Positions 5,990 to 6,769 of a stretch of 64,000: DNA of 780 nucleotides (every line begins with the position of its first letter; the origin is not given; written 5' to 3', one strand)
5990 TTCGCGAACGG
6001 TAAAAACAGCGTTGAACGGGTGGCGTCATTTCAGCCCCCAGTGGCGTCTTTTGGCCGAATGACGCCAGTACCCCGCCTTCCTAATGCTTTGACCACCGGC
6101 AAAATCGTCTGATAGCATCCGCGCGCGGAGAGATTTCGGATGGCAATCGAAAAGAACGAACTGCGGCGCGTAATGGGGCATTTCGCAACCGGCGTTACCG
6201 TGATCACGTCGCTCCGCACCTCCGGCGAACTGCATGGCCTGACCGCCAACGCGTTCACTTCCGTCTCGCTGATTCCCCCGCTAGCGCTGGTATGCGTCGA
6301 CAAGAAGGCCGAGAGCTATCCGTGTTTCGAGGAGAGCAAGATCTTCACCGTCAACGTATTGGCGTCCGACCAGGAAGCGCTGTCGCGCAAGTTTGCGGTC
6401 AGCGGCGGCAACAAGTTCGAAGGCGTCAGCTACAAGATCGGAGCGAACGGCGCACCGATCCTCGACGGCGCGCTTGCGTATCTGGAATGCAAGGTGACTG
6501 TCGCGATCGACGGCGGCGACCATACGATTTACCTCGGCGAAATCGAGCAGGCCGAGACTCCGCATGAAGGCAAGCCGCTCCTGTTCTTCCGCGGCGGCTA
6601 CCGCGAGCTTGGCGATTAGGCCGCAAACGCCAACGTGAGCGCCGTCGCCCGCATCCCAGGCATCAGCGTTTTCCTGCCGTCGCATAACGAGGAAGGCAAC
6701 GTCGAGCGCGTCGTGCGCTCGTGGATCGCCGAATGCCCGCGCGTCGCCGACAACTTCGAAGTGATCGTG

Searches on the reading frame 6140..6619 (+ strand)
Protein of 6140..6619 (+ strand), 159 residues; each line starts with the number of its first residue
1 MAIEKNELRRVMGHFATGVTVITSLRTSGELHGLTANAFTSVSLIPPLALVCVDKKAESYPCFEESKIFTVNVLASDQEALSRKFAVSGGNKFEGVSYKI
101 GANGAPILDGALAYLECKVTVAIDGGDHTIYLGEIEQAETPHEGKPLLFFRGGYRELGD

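Call 5: search_protein_families(library=pfam, proteins=[window:6140-6616:+], max_evalue=0.01)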
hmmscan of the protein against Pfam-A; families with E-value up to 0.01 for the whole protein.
window:6140-6616:+ (159 aa): 1 family
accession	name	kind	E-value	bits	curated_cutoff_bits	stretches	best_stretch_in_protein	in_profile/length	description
PF01613.24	Flavin_Reduct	-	9.8e-46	156.1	27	1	12-157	1-152/153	Flavin reductase like domain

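Call 17: find_encoding_contigs(protein=window:6140-6619:+, flank=6000, max_places=8)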
Protein window:6140-6619:+ (159 aa): 2 contigs read that carry it; 2 places shown.
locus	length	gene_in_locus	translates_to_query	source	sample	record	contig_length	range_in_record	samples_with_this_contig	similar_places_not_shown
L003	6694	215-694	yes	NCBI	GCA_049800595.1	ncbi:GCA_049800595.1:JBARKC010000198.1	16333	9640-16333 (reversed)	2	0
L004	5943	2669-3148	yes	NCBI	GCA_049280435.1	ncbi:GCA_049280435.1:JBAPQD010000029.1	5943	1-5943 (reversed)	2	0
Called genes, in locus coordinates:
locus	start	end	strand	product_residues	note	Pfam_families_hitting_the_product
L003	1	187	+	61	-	?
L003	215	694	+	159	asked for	PF01613:Flavin_Reduct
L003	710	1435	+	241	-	PF13641:Glyco_tranf_2_3, PF00535:Glycos_transf_2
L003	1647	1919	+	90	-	-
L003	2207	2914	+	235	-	-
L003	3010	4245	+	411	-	PF13354:Beta-lactamase2, PF00768:Peptidase_S11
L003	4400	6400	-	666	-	PF00004:AAA, PF07728:AAA_5 (faint), PF17862:AAA_lid_3, PF01434:Peptidase_M41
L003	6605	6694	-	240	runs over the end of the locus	PF04333:MlaA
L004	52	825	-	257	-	-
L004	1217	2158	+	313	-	PF03400:DDE_Tnp_IS1 (faint)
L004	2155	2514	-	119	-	-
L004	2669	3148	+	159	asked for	PF01613:Flavin_Reduct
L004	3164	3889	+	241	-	PF13641:Glyco_tranf_2_3, PF00535:Glycos_transf_2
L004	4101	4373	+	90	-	-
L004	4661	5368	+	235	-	-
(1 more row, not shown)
